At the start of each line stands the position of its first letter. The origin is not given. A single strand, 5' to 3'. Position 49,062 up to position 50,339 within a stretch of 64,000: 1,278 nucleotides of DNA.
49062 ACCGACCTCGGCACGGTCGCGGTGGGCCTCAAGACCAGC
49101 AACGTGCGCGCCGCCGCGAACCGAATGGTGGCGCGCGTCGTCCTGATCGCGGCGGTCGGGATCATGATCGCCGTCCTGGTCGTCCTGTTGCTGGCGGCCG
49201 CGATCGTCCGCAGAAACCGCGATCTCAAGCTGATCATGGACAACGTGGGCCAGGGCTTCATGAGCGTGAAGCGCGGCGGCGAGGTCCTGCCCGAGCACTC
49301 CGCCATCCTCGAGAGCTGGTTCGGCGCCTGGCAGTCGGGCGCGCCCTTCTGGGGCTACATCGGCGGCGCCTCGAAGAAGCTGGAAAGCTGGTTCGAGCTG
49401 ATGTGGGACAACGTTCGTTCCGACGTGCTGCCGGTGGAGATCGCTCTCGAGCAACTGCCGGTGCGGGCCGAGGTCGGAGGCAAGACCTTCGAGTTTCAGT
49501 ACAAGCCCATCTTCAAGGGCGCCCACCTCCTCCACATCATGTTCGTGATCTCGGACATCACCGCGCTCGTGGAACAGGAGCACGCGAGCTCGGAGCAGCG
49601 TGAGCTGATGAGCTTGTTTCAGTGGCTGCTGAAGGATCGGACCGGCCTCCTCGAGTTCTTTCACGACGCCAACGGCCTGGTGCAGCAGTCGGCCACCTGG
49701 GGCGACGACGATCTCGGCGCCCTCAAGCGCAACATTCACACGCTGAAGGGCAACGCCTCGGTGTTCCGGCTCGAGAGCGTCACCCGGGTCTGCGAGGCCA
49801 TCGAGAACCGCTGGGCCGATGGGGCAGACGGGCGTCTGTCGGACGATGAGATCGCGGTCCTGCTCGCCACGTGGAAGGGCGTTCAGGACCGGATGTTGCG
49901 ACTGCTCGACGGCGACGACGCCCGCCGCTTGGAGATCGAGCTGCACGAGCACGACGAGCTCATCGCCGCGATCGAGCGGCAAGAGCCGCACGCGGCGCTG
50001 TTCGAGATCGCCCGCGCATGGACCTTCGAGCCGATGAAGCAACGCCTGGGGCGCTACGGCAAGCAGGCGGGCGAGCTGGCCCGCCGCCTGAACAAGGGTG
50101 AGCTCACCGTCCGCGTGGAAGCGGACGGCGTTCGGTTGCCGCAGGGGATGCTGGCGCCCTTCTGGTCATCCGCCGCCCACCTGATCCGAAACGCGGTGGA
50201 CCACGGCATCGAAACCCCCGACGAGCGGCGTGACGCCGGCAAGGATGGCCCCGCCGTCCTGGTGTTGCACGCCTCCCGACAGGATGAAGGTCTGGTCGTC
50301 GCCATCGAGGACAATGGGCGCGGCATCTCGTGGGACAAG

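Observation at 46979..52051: Candidate trans-envelope, CheW-independent chemosensory-like system: porin, periplasmic binder, membrane CheA-like kinase, MCP/CheZ-like protein, CheY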

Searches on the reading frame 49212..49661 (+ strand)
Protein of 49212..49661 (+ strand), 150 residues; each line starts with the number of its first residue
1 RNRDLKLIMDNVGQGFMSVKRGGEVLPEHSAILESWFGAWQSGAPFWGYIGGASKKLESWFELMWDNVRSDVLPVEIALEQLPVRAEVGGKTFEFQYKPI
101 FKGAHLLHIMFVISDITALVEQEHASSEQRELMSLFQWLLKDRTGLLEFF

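Call 43: search_protein_families(library=pfam, proteins=[window:49212-49661:+], max_evalue=10)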
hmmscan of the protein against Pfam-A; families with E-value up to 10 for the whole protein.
window:49212-49661:+ (150 aa): 1 family
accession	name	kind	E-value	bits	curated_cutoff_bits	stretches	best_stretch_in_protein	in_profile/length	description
PF16315.10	DUF4955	-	0.15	12.7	25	1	8-36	39-69/149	Domain of unknown function (DUF4955)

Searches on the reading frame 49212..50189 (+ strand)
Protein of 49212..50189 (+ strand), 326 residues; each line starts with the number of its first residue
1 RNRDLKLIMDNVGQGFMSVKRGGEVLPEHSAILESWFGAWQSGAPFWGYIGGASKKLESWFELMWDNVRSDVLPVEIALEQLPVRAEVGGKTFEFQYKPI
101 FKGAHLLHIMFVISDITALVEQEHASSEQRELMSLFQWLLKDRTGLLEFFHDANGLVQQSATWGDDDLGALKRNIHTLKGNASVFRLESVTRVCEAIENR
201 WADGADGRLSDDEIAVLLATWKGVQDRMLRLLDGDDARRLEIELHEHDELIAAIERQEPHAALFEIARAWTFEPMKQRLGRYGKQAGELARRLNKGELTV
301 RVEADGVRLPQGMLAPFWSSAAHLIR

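Call 41: find_related_loci(query=A5, collection=genome_contigs, flank=8000)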
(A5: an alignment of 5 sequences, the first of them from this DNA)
Query A5 (326 aa) in genome_contigs; peptide patterns used: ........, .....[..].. (x = any residue, [..] = any of these).
54 stretches matched a pattern; 7 encode a relative of the query (tblastn E <= 1e-3); 7 distinct loci.
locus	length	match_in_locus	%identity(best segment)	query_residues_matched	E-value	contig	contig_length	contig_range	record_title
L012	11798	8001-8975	57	1-326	2e-120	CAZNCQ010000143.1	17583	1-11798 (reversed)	MAG TPA_asm: uncultured Myxococcales bacterium isolate binchicken_co54_362 genome assembly, contig: NODE_5693_length_175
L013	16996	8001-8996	56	1-326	1e-117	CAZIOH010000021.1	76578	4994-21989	MAG TPA_asm: uncultured Myxococcales bacterium isolate binchicken_co54_403 genome assembly, contig: NODE_471_length_7657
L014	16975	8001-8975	55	1-326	2e-117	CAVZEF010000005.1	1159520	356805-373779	MAG: uncultured proteobacterium isolate MFD05841.bin.2.175 genome assembly, contig: contig_50296, whole genome shotgun s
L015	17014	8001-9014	54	1-326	4e-116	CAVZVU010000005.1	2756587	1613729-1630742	MAG: uncultured proteobacterium isolate MFD02134.bin.2.219 genome assembly, contig: contig_627, whole genome shotgun seq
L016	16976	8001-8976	49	1-326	3e-78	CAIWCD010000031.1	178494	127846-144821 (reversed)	MAG: uncultured delta proteobacterium isolate Umea1_bin-0479 genome assembly, contig: bin-0479:31/53, whole genome shotg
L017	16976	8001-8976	51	1-326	6e-100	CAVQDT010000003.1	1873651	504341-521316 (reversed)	MAG: uncultured proteobacterium isolate MFD02134.bin.2.171 genome assembly, contig: contig_14144, whole genome shotgun s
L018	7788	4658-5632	34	1-326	9e-59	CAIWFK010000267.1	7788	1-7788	MAG: uncultured Myxococcales bacterium isolate VK_bin-1538 genome assembly, contig: bin-1538:267/907, whole genome shotg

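Call 56: search_protein_families(library=pfam, proteins=[L013:5151-6344:+, L013:6355-7248:+, L013:7365-9488:+, L013:9522-9902:+, L013:9915-10838:+, L013:10957-12921:+, L013:13028-14149:+, L013:13996-16986:+], max_evalue=0.001)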
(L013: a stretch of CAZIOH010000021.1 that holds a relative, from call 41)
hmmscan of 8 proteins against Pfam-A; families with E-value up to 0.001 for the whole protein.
L013:5151-6344:+ (397 aa): 2 families
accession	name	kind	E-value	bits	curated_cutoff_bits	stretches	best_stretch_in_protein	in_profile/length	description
PF00072.30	Response_reg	-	3e-41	140.5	30.2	2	4-113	1-110/111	Response regulator receiver domain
PF01740.26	STAS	-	0.00014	22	22.6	1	316-393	27-106/106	STAS domain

L013:6355-7248:+ (297 aa): 2 families
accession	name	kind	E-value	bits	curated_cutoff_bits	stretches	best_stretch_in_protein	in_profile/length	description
PF08668.18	HDOD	-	1.6e-44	152.2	22.9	1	34-226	1-192/196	HDOD domain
PF01966.28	HD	-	6.1e-10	39.8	22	1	130-228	2-86/116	HD domain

L013:7365-9488:+ (707 aa): 2 families
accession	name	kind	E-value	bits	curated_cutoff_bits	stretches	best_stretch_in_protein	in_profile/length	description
PF02518.31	HATPase_c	-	1.5e-17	64.4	26.4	1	539-667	6-107/111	Histidine kinase-, DNA gyrase B-, and HSP90-like ATPase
PF01627.28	Hpt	-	4.3e-08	33.7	24.6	1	360-426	5-60/84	Hpt domain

L013:9522-9902:+ (126 aa): 1 family
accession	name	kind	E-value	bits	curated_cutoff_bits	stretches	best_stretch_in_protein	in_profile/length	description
PF00072.30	Response_reg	-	5.5e-23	81.7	30.2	1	6-119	1-111/111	Response regulator receiver domain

L013:9915-10838:+ (307 aa): 1 family
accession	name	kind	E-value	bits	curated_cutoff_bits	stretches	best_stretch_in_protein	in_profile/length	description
PF00015.26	MCPsignal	-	0.00017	21.9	34.6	1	78-236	7-146/172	Methyl-accepting chemotaxis protein (MCP) signalling domain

L013:10957-12921:+ (654 aa): 4 families
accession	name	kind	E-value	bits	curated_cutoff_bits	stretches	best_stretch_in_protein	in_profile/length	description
PF00015.26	MCPsignal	-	3.4e-32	112.1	34.6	1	460-619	3-169/172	Methyl-accepting chemotaxis protein (MCP) signalling domain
PF00042.28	Globin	-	7.2e-09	36.6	22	1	93-177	33-117/117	Globin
PF13188.13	PAS_8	-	0.00033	20.9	21.8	0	270-306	3-41/65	PAS domain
PF08448.16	PAS_4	-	0.00051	20.7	23.1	0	275-304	2-24/110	PAS fold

L013:13028-14149:+ (373 aa): 2 families
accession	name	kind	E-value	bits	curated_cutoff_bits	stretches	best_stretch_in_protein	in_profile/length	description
PF01339.22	CheB_methylest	-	7.3e-55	185.8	24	1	170-347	1-172/174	CheB methylesterase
PF00072.30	Response_reg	-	4.8e-16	59.3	30.2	1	24-129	1-102/111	Response regulator receiver domain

L013:13996-16986:+ (996 aa): 5 families
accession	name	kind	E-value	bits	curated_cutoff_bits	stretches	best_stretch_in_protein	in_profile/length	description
PF01584.24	CheW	-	3.1e-34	118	23.5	2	561-692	2-134/138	CheW-like domain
PF00072.30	Response_reg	-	2.1e-18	67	30.2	1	866-976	2-109/111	Response regulator receiver domain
PF02518.31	HATPase_c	-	5.1e-18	66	26.4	1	416-555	4-110/111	Histidine kinase-, DNA gyrase B-, and HSP90-like ATPase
PF02895.20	H-kinase_dim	-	2.5e-14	53.9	23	1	307-368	2-68/68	Signal transducing histidine kinase, homodimeric domain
PF01627.28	Hpt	-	4.3e-14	52.9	24.6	1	73-173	1-83/84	Hpt domain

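Call 73: search_protein_representatives(protein=window:49212-50189:+)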
Query: 326 residues. Proteins with E-value up to 0.001 (for the whole library): 2421; up to 1e-10: 1578; up to 1e-30: 951. The best 150 are listed.
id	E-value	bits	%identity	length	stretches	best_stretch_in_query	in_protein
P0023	1.4e-97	343.0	51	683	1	1-326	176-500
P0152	7.2e-78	278.2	45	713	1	1-325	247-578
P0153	4.1e-75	269.2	42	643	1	1-325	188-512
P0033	3.7e-72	259.4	49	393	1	1-258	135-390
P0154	8.9e-67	241.8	38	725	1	1-326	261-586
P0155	4.8e-66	239.3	39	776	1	1-326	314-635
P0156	2.5e-65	237.0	36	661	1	1-326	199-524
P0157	2.2e-64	233.9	38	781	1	1-326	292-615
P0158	2.5e-64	233.7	35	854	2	3-326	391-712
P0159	9.2e-64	231.8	40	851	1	1-326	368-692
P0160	5.0e-63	229.4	39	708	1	1-326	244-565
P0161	5.0e-63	229.4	38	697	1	1-326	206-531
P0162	4.4e-62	226.3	37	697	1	1-326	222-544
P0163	9.5e-62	225.2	36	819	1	1-326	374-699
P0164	9.9e-62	225.2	39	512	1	1-326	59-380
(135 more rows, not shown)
